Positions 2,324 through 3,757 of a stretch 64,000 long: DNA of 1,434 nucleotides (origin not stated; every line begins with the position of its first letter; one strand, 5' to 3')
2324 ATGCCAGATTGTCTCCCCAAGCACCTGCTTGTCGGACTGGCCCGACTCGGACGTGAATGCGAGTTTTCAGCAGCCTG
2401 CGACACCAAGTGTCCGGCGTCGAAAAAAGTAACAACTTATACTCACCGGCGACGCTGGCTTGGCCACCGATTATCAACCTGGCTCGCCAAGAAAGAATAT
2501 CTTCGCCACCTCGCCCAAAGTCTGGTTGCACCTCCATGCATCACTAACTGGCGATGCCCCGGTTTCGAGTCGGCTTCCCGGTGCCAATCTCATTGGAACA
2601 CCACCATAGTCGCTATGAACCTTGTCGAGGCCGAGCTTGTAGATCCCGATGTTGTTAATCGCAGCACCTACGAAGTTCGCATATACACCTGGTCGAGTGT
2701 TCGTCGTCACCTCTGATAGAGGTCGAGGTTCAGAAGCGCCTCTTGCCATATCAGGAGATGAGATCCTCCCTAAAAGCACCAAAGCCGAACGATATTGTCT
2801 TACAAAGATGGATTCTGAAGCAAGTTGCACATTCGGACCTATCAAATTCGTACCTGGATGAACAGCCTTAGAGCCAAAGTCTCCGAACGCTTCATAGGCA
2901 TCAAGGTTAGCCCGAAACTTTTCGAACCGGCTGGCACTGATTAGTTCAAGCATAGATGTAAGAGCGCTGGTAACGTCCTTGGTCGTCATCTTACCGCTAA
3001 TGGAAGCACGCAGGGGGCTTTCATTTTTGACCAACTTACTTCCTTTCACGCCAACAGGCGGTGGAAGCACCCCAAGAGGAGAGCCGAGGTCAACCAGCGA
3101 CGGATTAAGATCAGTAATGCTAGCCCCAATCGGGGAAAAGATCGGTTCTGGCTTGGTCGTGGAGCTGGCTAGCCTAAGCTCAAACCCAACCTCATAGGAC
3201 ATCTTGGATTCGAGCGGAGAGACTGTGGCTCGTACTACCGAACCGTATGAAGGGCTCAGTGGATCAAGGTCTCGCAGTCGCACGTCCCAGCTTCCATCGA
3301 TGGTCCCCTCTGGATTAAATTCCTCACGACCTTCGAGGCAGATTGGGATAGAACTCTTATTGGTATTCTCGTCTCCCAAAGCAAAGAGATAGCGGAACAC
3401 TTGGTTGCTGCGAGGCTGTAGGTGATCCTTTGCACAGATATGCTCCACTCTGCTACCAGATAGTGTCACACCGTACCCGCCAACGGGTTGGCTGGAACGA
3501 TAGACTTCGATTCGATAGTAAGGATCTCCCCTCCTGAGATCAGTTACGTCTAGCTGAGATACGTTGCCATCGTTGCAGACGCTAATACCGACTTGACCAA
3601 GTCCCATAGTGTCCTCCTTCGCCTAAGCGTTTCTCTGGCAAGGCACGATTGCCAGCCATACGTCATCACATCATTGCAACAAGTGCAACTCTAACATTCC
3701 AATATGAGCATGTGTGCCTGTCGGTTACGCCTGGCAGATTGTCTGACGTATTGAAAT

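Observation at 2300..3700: Low-GC island carrying a 377-aa orphan gene between hicBA and the relaxase-like gene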

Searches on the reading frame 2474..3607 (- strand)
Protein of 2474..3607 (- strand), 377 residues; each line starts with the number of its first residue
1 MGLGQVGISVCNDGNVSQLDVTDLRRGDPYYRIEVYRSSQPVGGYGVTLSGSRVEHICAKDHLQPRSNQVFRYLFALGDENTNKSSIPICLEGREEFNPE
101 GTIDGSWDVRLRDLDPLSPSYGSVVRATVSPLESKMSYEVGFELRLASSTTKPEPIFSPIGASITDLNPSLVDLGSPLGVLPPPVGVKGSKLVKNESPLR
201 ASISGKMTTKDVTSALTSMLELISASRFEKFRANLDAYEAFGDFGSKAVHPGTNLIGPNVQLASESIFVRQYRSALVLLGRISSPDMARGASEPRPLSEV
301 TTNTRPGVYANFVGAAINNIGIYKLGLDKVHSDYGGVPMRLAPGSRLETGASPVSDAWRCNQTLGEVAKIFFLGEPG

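Call 3: search_protein_families(library=pfam, proteins=[window:2474-3607:-], max_evalue=0.1)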
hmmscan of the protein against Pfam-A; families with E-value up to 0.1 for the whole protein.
window:2474-3607:- (377 aa): 1 family
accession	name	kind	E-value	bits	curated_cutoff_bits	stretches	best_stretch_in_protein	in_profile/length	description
PF24647.1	Phage_blade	-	0.06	13.8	27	0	212-244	18-51/60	Phage blade protein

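Call 4: search_protein_families(library=padloc, proteins=[window:2474-3607:-], max_evalue=0.1)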
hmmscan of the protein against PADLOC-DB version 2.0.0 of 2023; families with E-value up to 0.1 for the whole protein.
window:2474-3607:- (377 aa): 0 families

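Call 5: search_protein_families(library=ncbifam, proteins=[window:2474-3607:-], max_evalue=0.1)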
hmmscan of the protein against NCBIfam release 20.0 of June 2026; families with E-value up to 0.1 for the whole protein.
window:2474-3607:- (377 aa): 0 families

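Call 6: find_homologous_proteins(query=window:2474-3607:-, max_evalue=0.001)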
Query window:2474-3607:- (377 aa): 117 proteins with E <= 0.001 among 6440 candidates.
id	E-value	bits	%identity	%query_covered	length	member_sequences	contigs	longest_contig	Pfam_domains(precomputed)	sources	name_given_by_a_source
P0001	1.1e-248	843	100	100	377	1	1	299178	-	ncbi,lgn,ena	-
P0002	2.5e-212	723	86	99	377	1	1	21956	-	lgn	-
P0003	1.1e-211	721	86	100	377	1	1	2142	-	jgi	jgi:hypothetical protein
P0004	2.3e-160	552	66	99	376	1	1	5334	-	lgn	-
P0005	3.9e-158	545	66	99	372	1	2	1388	-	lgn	-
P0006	1.2e-157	543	65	99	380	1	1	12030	-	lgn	-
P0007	2.2e-156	539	66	100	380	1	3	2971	-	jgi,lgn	jgi:hypothetical protein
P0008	2.9e-156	538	64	99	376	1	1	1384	-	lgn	-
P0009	9.6e-154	530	64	99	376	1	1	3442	-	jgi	jgi:hypothetical protein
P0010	2.2e-153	529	63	99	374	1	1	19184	-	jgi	jgi:hypothetical protein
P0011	2.2e-153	529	63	100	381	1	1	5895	-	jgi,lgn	jgi:hypothetical protein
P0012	6.7e-153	527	64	99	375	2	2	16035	-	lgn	-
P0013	3.7e-152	525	62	100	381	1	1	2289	-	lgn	-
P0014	7.1e-152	524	63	100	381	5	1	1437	-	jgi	jgi:hypothetical protein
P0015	1.4e-151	523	62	99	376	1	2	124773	-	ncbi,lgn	-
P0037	1.9e-144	500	60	100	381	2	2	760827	-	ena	-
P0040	3.2e-144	499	62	99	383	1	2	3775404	-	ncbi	-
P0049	5.7e-143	495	59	100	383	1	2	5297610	-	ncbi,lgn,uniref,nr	ncbi:hypothetical protein [Brevibacillus sp. VP]|uniref:hypothetical protein n=1 Tax=unclassified Br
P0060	1.1e-137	477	60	99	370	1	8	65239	-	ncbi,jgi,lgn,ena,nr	ncbi:MAG TPA: hypothetical protein DEV93_14510 [Chloroflexi bacterium]|jgi:hypothetical protein|nr:h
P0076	1.1e-80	290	43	99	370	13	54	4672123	-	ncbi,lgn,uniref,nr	ncbi:hypothetical protein CAY60_012940 [Shouchella clausii]|uniref:Uncharacterized protein n=2 Tax=S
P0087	1.1e-74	270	41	99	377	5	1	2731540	-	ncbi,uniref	ncbi:hypothetical protein ACT53J_07115 [Citrobacter braakii]|uniref:hypothetical protein n=1 Tax=Cit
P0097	1.6e-67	246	39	99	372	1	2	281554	-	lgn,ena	-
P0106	6.3e-65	238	38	99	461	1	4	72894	-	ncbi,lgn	-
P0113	2.5e-58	216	38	99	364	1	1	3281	-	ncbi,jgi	jgi:hypothetical protein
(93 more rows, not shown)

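Call 11: find_encoding_contigs(protein=P0049, flank=8000, max_places=3)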
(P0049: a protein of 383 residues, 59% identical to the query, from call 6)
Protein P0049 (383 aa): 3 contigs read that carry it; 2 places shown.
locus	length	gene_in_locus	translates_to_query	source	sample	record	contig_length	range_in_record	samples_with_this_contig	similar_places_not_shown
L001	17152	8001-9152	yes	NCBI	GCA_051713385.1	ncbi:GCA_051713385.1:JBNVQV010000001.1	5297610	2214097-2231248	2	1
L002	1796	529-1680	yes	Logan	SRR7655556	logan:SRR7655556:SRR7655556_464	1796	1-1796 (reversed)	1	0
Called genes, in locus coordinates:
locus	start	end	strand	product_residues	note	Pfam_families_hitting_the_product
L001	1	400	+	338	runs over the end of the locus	-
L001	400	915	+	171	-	-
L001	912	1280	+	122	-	-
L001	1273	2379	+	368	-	PF04865:Baseplate_J, PF26078:Baseplate_J_M (weak)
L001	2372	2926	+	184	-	PF10076:Phage_Mu_Gp48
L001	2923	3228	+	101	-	-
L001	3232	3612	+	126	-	-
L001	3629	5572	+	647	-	PF25788:Ig_Rha78A_N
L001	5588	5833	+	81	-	-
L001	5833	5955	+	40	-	-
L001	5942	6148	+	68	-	-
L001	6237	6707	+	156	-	PF05105:Phage_holin_4_1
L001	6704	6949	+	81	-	-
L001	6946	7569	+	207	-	PF01832:Glucosaminidase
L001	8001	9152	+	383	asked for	-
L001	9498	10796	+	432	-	-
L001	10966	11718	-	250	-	PF13276:HTH_21, PF00665:rve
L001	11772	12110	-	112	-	PF01527:HTH_Tnp_1, PF25787:HTH_SB (weak), PF13384:HTH_23 (weak), PF13518:HTH_28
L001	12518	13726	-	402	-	-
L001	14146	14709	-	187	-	-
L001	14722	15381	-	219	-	-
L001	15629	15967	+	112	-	PF08863:YolD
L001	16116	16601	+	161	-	PF01510:Amidase_2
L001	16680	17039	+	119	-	-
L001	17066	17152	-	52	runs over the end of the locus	-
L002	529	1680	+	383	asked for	-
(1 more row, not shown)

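Call 12: find_encoding_contigs(protein=P0076, flank=8000, max_places=3)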
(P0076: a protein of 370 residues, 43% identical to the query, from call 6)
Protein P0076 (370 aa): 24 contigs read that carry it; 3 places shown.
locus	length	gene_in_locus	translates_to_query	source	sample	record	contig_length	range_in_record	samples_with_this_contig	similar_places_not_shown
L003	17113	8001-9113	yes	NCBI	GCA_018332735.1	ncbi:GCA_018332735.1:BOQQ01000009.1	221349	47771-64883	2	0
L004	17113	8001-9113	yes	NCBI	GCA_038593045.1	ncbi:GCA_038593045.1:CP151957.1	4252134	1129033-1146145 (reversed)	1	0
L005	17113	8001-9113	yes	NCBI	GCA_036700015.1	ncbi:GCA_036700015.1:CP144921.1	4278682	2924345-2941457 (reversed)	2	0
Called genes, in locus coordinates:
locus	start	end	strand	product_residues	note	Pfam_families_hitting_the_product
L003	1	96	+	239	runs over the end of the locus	-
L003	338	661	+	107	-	PF03551:PadR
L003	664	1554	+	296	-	-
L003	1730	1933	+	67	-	-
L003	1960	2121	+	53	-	-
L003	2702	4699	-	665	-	PF00664:ABC_membrane, PF00005:ABC_tran, PF02463:SMC_N (faint)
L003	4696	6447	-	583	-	PF00664:ABC_membrane, PF02463:SMC_N (faint), PF00005:ABC_tran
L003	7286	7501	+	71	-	-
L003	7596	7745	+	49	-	PF01385:OrfB_IS605 (weak)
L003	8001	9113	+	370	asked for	-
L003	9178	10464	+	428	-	PF05977:MFS_3, PF07690:MFS_1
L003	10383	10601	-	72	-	-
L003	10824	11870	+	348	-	PF22871:AimR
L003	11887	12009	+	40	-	-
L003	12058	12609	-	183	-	PF04191:PEMT, PF04140:ICMT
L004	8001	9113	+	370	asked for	-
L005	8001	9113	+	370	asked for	-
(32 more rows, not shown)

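Call 13: find_encoding_contigs(protein=P0087, flank=8000, max_places=2)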
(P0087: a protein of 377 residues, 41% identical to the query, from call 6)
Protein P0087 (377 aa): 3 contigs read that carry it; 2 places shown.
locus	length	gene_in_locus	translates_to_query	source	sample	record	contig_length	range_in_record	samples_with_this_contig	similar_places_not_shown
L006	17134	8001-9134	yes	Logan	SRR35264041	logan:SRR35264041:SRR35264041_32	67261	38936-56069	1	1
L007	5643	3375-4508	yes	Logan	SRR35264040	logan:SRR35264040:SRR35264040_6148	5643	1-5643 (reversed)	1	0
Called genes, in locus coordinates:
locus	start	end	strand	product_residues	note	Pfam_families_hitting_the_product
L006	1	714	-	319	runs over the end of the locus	PF04463:2-thiour_desulf, PF08349:DUF1722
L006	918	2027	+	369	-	PF01594:AI-2E_transport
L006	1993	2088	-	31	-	-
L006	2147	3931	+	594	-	PF00672:HAMP, PF00990:GGDEF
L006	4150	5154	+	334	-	PF00579:tRNA-synt_1b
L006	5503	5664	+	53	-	-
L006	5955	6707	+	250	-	PF00106:adh_short, PF08659:KR, PF13561:adh_short_C2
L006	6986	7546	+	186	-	-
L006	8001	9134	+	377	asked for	-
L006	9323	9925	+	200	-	PF00589:Phage_integrase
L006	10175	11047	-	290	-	PF00126:HTH_1, PF03466:LysR_substrate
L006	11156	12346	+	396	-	PF06779:MFS_4, PF07690:MFS_1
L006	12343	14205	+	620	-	PF13454:NAD_binding_9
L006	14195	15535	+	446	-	-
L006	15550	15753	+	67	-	PF01361:Tautomerase, PF14552:Tautomerase_2 (weak)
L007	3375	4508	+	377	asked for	-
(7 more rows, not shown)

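Call 14: find_encoding_contigs(protein=P0040, flank=8000, max_places=2)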
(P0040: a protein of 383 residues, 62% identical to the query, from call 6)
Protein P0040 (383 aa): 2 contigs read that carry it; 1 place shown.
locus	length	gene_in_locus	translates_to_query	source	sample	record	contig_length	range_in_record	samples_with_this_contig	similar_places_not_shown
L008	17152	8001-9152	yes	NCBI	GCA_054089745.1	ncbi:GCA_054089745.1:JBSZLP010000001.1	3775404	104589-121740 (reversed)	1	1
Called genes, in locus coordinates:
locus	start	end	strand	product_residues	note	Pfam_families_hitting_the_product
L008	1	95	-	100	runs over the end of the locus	-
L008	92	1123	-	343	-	PF05621:TniB (faint), PF13401:AAA_22, PF09077:Phage-MuB_C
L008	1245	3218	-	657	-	PF02316:HTH_Tnp_Mu_1, PF09039:HTH_Tnp_Mu_2, PF00665:rve (weak), PF02914:DDE_2, PF09299:Mu-transpos_C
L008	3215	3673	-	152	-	-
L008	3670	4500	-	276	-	PF02195:ParB_N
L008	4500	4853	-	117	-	-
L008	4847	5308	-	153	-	PF13693:HTH_35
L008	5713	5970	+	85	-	-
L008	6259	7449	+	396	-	-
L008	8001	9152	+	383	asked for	-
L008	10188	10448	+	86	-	-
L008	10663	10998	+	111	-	-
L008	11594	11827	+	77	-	-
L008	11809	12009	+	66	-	-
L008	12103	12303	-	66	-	-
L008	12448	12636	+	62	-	-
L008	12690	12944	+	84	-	-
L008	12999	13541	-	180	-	PF05962:HutD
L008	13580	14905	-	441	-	PF07670:Gate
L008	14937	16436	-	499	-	PF00221:Lyase_aromatic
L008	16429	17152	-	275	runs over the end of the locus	PF00005:ABC_tran, PF09818:ABC_ATPase (faint)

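Call 15: find_encoding_contigs(protein=P0037, flank=8000, max_places=2)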
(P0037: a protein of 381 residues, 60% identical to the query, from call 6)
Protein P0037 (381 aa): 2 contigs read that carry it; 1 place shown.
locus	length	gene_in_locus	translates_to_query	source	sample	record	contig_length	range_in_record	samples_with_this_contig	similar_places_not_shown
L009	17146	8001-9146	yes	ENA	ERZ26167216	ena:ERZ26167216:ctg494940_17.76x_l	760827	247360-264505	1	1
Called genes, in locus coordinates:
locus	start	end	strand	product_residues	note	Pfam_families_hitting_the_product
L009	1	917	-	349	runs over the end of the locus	PF03160:Calx-beta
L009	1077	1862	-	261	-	PF03160:Calx-beta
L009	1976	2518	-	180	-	-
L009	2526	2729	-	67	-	-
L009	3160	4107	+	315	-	PF20392:DUF6687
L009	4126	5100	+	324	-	-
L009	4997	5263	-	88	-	-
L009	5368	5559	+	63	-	-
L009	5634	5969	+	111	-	PF19663:DUF6166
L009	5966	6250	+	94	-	-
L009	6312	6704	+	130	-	PF04519:Bactofilin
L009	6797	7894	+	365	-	PF00656:Peptidase_C14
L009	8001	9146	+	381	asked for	-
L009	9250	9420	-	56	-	-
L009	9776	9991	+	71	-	-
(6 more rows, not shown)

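Call 16: predict_structure(alignment_id=A1)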
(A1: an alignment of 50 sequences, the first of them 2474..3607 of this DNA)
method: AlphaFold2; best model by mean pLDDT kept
length: 377 residues; sequences in the alignment: 50
mean_pLDDT: 87.6   pTM: 0.90
mean pLDDT of the five models: 87.6, 87.1, 83.0, 79.8, 79.7
residues with pLDDT >= 90: 223; 70-90: 106; 50-70: 48; < 50: 0
segments of 3 or more residues with pLDDT < 50: none
pLDDT, mean of each block of 10 residues (from residue 1): 82 91 80 96 96 98 97 94 92 97 97 98 98 95 96 98 98 96 91 89 91 92 94 91 67 84 73 82 77 69 62 71 67 93 84 92 89 68
secondary structure, 60 per line:
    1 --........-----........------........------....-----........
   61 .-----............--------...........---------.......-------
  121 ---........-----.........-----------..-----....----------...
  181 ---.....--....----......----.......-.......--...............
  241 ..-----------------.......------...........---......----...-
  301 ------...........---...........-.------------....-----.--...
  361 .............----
elements in order: E3-10 E16-23 E30-37 H54-61 E70-78 E87-97 E107-113 E124-131 E137-145 H164-167 E184-188 E191-194 E199-204 H209-215 H217-223 H226-242 H260-266 H273-283 H287-292 H307-317 H321-331 H346-349 H358-373

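Call 18: search_solved_structures(query=A1, max_evalue=10)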
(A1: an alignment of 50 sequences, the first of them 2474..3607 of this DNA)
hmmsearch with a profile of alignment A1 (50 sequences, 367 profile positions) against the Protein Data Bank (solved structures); distinct sequences matched with E-value up to 10: 4.
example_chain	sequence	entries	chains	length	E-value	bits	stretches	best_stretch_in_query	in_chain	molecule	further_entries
3j3r_1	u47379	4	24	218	0.088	14.9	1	130-249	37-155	Adapter protein MecA 1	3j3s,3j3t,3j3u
2kla_A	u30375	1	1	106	0.39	12.8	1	182-235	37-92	Uncharacterized protein MJ0327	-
2qtd_A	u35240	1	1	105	0.4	12.8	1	182-235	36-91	Uncharacterized protein MJ0327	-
5wwl_N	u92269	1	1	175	0.88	11.6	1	88-193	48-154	Kinetochore protein nnf1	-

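Call 19: fold_search(model_id=the predicted structure, library=pdb)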
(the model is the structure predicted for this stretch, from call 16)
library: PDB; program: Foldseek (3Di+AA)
matches with E <= 10: 358; with E <= 0.001: 0
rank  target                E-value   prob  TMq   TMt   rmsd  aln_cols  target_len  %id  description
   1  8tie_g                2.8e-02  0.07  0.12  0.06  28.1       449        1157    9  Double nuclear outer ring of Nup84-complexes from the yeast NPC (released 2023-10-11)
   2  4xmh_A                1.2e-01  0.20  0.12  0.20  11.7       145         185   10  Crystal structure of nitrophorin 7 from Rhodnius prolixus at pH 7.8 complexed with Gly-Gly-Gly (released 2015-07-29)
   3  5m6j                  1.4e-01  0.20  0.12  0.21  11.6       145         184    9  Crystal structure of nitrophorin 7 E27V mutant from Rhodnius prolixus (released 2017-12-20)
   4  4xmc                  2.4e-01  0.15  0.12  0.20  11.7       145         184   10  Crystal structure of nitrophorin 7 from Rhodnius prolixus at pH 5.8 (released 2015-07-29)
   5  1euo                  3.9e-01  0.08  0.13  0.24  17.9       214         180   11  Crystal structure of nitrophorin 2 (prolixin-S) (released 2000-05-10)
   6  7tdz_A                4.1e-01  0.01  0.11  0.04  29.3       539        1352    8  Cryo-EM model of protomer of the cytoplasmic ring of the nuclear pore complex from Xenopus laevis (released 2022-06-22)
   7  8ptx_A                6.7e-01  0.04  0.13  0.05  16.3       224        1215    8  Cryo-EM structure of human Elp123 in complex with tRNA, acetyl-CoA, 5'-deoxyadenosine and methionine (released 2024-04-17)
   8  1pm1                  7.1e-01  0.08  0.12  0.21  15.9       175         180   10  Crystal structure of nitrophorin 2 L122V/L132V mutant complex with imidazole (released 2004-06-22)
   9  6zhu_D                8.3e-01  0.04  0.11  0.19  14.7       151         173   15  Yeast Uba1 in complex with Ubc3 and ATP (released 2022-01-12)
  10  9elj_A                8.3e-01  0.02  0.07  0.03  17.0       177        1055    8  Cryo-EM structure of SARS-CoV-2 Omicron JN.1.11+Q493E+S31deletion spike protein (one RBD up state) (released 2025-06-04)
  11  7k5j_F                8.8e-01  0.10  0.11  0.24  12.6        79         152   13  Structure of an E1-E2-ubiquitin thioester mimetic (released 2021-04-28)
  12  9exk                  9.3e-01  0.05  0.13  0.05  18.1       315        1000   11  Scalable protein design using hallucination in a relaxed sequence space (released 2024-10-16)
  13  9dta_A                9.3e-01  0.02  0.11  0.12  16.9       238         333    9  Crystal structure of the WDR domain of WDR91 in complex with DR3448 (released 2024-10-16)
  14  4l9c_A                9.8e-01  0.20  0.10  0.22   8.3        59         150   15  Crystal structure of the FP domain of human F-box protein Fbxo7 (native) (released 2014-01-15)
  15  7k5j_J                9.8e-01  0.11  0.11  0.24  12.8        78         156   14  Structure of an E1-E2-ubiquitin thioester mimetic (released 2021-04-28)
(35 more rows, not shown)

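Call 21: search_protein_families(library=phrogs, proteins=[window:2474-3607:-], max_evalue=0.1)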
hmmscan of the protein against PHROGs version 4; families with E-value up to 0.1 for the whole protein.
window:2474-3607:- (377 aa): 1 family
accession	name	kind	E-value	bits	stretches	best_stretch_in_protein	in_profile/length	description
phrog_1976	-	unknown function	0.053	14.8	0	213-240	20-47/61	-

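Call 25: find_encoding_contigs(protein=P0001, flank=10000, max_places=3)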
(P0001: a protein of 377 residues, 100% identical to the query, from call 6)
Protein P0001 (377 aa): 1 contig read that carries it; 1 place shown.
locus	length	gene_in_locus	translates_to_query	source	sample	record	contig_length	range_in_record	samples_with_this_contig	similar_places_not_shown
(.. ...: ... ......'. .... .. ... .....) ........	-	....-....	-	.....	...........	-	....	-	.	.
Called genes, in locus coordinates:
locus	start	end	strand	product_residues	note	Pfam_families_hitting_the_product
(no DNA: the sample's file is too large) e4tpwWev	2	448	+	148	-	?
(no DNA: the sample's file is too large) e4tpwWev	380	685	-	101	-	-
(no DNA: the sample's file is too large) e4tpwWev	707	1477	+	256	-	PF13814:Replic_Relax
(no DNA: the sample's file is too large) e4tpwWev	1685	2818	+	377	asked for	-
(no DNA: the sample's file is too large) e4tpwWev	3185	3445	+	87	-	?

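Call 26: find_related_loci(query=A1, collection=genome_contigs, flank=10000)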
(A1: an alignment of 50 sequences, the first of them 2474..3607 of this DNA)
Query A1 (377 aa) in genome_contigs; peptide patterns used: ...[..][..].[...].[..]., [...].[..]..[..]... (x = any residue, [..] = any of these).
32 stretches matched a pattern; 7 encode a relative of the query (tblastn E <= 1e-3); 7 distinct loci.
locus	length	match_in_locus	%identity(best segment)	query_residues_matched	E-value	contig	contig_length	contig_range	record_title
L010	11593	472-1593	62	1-373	2e-158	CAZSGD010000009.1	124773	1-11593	MAG TPA_asm: uncultured Chitinophaga sp. isolate SRP173033_co1_308 genome assembly, contig: NODE_177_length_124773_cov_4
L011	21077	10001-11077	43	1-373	2e-88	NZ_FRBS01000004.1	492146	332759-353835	Shouchella rhizosphaerae strain SC-N012,DSM 21911,NCCB 100267, whole genome shotgun sequence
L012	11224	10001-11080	40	1-374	4e-84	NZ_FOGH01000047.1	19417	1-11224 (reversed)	Nitrosomonas sp. Nm51, whole genome shotgun sequence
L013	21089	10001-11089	38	1-373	5e-80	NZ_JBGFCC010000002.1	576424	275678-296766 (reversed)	Natrarchaeobius versutus strain A-rgal3 NODE_2_length_576424_cov_131.948705, whole genome shotgun sequence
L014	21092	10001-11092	38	1-372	4e-77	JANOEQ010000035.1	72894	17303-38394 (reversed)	MAG: Chitinophagaceae bacterium isolate SOY_65_metabat_221 SOY_65_k141_1502393, whole genome shotgun sequence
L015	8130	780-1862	38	1-373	3e-72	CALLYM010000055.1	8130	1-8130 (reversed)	MAG TPA_asm: uncultured Phycisphaerales bacterium isolate SRR1772176_bin.12_CONCOCT_v1.1_MAG genome assembly, contig: ER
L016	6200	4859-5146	52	269-372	2e-26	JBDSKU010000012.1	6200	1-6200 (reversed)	MAG: Nitrospiraceae bacterium isolate cluster1_bin.353 k127_8388813, whole genome shotgun sequence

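Call 33: find_encoding_contigs(protein=P0002, flank=10000, max_places=2)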
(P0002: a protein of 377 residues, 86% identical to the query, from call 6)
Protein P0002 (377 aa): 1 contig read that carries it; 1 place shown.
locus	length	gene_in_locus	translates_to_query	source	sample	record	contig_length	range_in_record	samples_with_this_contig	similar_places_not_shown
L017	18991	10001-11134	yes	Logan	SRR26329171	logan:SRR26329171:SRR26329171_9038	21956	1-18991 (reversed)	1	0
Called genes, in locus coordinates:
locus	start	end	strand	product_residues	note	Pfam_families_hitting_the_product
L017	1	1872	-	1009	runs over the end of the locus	PF26449:DUF8128 (faint), PF01935:DUF87 (weak), PF10412:TrwB_AAD_bind (weak)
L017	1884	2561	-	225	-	-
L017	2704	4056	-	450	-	PF00211:Guanylate_cyc (weak)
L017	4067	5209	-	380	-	-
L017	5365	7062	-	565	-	PF02310:B12-binding, PF04055:Radical_SAM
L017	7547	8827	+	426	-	PF01935:DUF87 (faint), PF10412:TrwB_AAD_bind (faint), PF13401:AAA_22 (faint)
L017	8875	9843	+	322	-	PF13814:Replic_Relax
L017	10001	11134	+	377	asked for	-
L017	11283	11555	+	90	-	-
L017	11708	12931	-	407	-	PF18870:HEPN_RES_NTD1, PF08808:RES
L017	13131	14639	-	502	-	PF00239:Resolvase, PF07508:Recombinase, PF13408:Zn_ribbon_recom (weak)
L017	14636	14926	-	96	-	-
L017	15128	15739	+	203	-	-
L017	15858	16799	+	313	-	PF01807:Zn_ribbon_DnaG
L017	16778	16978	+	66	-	PF08845:SymE_toxin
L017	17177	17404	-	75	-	PF01402:RHH_1 (weak)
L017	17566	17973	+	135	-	-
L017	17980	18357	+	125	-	-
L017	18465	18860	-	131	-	PF24250:HVO_2718 (faint), PF12844:HTH_19 (faint), PF13413:HTH_25 (faint), PF01381:HTH_3 (weak), PF13560:HTH_31, PF01381:HTH_3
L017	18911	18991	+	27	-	?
